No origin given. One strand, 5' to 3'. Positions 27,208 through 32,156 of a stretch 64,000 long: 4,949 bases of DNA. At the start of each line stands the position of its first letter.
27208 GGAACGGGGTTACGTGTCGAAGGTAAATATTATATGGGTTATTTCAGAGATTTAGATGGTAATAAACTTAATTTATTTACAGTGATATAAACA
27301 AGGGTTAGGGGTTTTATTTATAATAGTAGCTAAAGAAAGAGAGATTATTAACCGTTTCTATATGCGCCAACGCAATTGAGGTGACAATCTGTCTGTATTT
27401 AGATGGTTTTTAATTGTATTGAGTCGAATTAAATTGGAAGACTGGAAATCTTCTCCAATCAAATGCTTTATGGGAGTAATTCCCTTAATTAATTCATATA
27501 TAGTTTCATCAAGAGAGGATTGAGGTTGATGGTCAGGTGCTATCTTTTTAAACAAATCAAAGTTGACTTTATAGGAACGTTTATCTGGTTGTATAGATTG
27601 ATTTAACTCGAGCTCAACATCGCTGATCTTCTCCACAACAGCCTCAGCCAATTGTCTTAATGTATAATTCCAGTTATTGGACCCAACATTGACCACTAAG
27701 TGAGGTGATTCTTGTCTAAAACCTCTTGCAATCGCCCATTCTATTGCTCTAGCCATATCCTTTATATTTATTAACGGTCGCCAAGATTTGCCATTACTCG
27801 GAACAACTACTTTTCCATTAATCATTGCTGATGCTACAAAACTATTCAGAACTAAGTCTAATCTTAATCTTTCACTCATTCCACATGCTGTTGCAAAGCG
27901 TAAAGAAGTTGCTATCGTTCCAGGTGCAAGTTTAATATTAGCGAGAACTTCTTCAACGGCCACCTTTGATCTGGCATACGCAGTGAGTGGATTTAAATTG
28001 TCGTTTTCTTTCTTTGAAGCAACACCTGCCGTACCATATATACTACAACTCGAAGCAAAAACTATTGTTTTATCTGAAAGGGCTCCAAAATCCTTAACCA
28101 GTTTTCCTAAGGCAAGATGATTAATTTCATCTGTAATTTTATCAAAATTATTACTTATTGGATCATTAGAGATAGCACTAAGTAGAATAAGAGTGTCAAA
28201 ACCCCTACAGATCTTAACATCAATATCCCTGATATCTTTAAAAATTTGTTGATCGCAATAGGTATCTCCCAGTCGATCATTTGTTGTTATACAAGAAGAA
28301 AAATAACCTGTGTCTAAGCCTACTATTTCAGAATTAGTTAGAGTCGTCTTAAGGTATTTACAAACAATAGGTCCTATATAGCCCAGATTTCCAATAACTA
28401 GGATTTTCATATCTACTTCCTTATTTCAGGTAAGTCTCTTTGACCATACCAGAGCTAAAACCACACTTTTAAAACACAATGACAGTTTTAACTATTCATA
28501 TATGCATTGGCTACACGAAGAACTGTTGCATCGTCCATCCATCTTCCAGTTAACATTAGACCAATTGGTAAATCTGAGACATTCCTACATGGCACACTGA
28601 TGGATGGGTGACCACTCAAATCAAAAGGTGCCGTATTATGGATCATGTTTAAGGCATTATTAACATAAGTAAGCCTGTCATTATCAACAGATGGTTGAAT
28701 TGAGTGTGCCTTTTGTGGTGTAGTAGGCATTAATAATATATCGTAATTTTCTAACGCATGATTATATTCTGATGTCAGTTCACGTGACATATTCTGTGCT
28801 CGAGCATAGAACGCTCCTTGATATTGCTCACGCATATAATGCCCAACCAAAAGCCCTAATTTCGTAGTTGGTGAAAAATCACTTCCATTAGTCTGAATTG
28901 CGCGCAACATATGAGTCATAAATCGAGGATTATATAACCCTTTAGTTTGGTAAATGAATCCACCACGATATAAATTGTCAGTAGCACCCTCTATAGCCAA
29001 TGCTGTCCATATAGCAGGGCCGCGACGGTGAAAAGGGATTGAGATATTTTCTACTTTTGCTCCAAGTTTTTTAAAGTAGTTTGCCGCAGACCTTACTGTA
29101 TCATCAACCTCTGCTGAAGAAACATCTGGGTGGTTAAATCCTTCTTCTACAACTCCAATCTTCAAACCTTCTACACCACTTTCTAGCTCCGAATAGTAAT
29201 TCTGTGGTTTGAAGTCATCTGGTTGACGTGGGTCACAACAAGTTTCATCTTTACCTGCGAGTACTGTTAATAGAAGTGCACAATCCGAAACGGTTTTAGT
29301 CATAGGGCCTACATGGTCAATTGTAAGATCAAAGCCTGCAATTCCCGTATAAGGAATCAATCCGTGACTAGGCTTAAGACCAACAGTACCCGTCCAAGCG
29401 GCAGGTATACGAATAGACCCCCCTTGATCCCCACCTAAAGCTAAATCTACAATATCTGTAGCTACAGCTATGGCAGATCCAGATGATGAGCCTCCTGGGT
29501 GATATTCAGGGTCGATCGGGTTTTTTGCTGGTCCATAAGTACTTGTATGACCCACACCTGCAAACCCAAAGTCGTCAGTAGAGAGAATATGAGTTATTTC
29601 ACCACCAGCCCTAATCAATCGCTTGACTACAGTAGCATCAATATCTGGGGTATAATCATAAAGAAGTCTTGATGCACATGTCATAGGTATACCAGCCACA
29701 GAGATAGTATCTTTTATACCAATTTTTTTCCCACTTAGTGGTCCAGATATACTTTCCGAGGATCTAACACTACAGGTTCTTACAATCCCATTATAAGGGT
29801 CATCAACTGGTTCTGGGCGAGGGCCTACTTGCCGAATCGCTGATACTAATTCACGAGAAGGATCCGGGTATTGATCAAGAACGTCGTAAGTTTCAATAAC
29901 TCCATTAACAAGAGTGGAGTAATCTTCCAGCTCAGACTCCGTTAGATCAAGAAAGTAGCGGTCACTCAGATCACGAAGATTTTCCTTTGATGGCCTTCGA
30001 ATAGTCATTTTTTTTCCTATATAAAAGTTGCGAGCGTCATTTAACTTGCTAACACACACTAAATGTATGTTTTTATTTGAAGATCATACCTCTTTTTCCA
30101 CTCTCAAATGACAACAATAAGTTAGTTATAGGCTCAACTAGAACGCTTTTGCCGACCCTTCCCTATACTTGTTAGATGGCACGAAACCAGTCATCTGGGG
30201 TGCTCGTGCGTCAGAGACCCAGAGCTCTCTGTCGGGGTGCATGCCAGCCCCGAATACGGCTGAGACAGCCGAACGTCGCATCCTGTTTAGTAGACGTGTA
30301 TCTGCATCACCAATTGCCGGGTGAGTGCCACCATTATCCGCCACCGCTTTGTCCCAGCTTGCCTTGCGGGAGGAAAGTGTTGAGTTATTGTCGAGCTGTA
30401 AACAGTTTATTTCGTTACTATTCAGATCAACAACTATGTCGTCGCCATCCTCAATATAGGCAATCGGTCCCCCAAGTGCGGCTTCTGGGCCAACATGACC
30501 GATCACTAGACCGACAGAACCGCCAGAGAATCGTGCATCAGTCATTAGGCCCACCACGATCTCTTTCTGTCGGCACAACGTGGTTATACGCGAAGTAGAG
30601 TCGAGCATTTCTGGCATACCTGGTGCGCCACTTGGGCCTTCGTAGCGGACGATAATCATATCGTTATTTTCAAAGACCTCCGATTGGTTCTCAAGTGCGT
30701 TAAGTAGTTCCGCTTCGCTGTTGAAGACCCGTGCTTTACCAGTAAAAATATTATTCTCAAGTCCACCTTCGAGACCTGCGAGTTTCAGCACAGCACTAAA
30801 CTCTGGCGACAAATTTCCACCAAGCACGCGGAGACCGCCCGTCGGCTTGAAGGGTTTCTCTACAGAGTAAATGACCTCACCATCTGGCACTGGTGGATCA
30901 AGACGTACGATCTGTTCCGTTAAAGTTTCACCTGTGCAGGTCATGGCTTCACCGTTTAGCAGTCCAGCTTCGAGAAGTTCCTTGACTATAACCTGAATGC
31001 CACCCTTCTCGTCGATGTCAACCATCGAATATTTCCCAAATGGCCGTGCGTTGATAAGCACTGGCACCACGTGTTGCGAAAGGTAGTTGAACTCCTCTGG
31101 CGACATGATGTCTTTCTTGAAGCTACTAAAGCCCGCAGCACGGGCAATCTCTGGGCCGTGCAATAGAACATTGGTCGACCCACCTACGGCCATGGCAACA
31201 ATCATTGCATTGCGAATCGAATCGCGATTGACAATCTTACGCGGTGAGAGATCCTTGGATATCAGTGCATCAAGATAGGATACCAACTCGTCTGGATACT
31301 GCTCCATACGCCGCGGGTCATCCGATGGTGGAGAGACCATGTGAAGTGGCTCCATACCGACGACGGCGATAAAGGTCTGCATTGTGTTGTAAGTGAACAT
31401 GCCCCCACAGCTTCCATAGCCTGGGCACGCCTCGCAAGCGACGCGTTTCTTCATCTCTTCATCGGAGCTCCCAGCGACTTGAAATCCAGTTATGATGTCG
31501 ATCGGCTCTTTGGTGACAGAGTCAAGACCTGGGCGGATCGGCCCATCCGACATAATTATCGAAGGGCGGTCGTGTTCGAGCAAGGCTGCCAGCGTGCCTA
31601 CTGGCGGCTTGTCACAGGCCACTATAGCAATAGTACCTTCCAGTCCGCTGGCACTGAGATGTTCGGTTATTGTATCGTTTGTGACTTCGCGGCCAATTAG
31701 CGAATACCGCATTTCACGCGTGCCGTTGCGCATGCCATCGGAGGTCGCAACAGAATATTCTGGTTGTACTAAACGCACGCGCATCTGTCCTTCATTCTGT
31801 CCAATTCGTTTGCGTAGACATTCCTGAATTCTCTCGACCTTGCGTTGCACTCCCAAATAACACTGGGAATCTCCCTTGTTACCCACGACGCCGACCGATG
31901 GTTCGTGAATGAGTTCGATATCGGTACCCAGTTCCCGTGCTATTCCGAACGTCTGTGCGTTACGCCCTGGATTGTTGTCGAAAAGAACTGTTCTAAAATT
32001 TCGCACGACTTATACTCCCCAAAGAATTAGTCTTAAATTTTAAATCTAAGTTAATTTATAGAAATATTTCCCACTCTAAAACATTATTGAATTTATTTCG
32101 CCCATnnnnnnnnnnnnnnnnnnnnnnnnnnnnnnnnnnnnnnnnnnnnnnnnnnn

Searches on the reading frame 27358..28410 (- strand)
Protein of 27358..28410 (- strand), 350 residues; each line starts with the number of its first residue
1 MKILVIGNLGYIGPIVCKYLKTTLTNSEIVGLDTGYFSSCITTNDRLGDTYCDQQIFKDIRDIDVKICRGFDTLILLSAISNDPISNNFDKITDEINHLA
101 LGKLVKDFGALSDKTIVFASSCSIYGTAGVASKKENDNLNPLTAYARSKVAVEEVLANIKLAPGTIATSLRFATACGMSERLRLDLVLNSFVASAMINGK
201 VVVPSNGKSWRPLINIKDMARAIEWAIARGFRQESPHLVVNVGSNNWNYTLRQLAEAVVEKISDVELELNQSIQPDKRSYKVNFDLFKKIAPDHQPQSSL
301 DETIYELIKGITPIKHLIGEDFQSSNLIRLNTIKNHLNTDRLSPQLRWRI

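Call 53: search_protein_families(library=pfam, proteins=[window:27358-28410:-], max_evalue=0.00001)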
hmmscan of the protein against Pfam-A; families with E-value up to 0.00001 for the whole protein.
window:27358-28410:- (350 aa): 2 families
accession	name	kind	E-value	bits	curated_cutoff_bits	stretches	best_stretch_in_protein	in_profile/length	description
PF01370.27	Epimerase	-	3.3e-26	92.6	20.9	1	3-243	1-240/240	NAD dependent epimerase/dehydratase family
PF16363.11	GDP_Man_Dehyd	-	3.5e-10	40.3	27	1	5-283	2-290/332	GDP-mannose 4,6 dehydratase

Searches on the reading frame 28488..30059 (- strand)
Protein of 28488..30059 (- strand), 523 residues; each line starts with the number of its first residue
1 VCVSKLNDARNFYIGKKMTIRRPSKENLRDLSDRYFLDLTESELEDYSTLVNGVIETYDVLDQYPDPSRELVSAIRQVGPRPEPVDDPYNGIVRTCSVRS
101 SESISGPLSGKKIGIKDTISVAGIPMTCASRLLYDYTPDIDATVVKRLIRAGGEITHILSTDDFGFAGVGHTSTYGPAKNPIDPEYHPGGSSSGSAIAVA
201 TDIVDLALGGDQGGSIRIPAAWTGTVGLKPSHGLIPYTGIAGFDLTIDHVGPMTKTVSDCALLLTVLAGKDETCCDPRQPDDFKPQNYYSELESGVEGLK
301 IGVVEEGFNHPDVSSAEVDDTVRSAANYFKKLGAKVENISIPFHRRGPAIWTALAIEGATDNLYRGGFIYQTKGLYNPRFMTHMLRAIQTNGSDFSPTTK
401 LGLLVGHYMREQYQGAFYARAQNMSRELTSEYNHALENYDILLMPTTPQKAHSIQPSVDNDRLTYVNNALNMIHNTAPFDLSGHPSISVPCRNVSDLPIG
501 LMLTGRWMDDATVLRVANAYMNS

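Call 53: search_protein_families(library=pfam, proteins=[window:28488-30059:-], max_evalue=0.00001)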
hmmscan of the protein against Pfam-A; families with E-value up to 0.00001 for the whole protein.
window:28488-30059:- (523 aa): 1 family
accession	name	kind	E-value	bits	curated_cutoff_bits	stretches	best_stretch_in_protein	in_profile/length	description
PF01425.27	Amidase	-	2.3e-91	307.5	27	1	102-514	41-445/445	Amidase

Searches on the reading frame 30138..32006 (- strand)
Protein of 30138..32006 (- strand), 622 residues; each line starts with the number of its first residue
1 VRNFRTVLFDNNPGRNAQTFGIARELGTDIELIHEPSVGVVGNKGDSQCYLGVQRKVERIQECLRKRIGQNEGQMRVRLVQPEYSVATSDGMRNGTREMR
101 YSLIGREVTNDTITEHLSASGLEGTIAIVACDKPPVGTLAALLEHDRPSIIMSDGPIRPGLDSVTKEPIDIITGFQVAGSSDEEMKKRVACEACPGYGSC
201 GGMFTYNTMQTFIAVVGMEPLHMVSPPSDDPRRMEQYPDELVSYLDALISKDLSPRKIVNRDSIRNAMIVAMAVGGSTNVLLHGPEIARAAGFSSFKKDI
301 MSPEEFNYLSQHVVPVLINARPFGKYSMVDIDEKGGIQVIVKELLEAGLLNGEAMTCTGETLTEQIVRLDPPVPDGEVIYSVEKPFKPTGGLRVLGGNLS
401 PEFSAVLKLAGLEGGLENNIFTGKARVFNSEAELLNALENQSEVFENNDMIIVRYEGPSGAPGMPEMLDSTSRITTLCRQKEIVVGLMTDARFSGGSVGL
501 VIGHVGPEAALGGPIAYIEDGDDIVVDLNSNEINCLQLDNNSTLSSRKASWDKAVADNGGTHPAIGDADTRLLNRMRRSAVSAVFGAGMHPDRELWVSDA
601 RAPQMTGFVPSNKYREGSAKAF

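Call 53: search_protein_families(library=pfam, proteins=[window:30138-32006:-], max_evalue=0.00001)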
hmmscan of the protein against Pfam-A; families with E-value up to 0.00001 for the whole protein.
window:30138-32006:- (622 aa): 2 families
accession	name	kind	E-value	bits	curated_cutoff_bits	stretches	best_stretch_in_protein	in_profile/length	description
PF00920.27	ILVD_EDD_N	-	7.2e-64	216.4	27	1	85-364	43-315/316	Dihydroxy-acid/6-phosphogluconate dehydratase N-terminal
PF24877.1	ILV_EDD_C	-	2.4e-50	171.1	27.7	1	377-587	1-191/191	Dihydroxy-acid/6-phosphogluconate dehydratase C-terminal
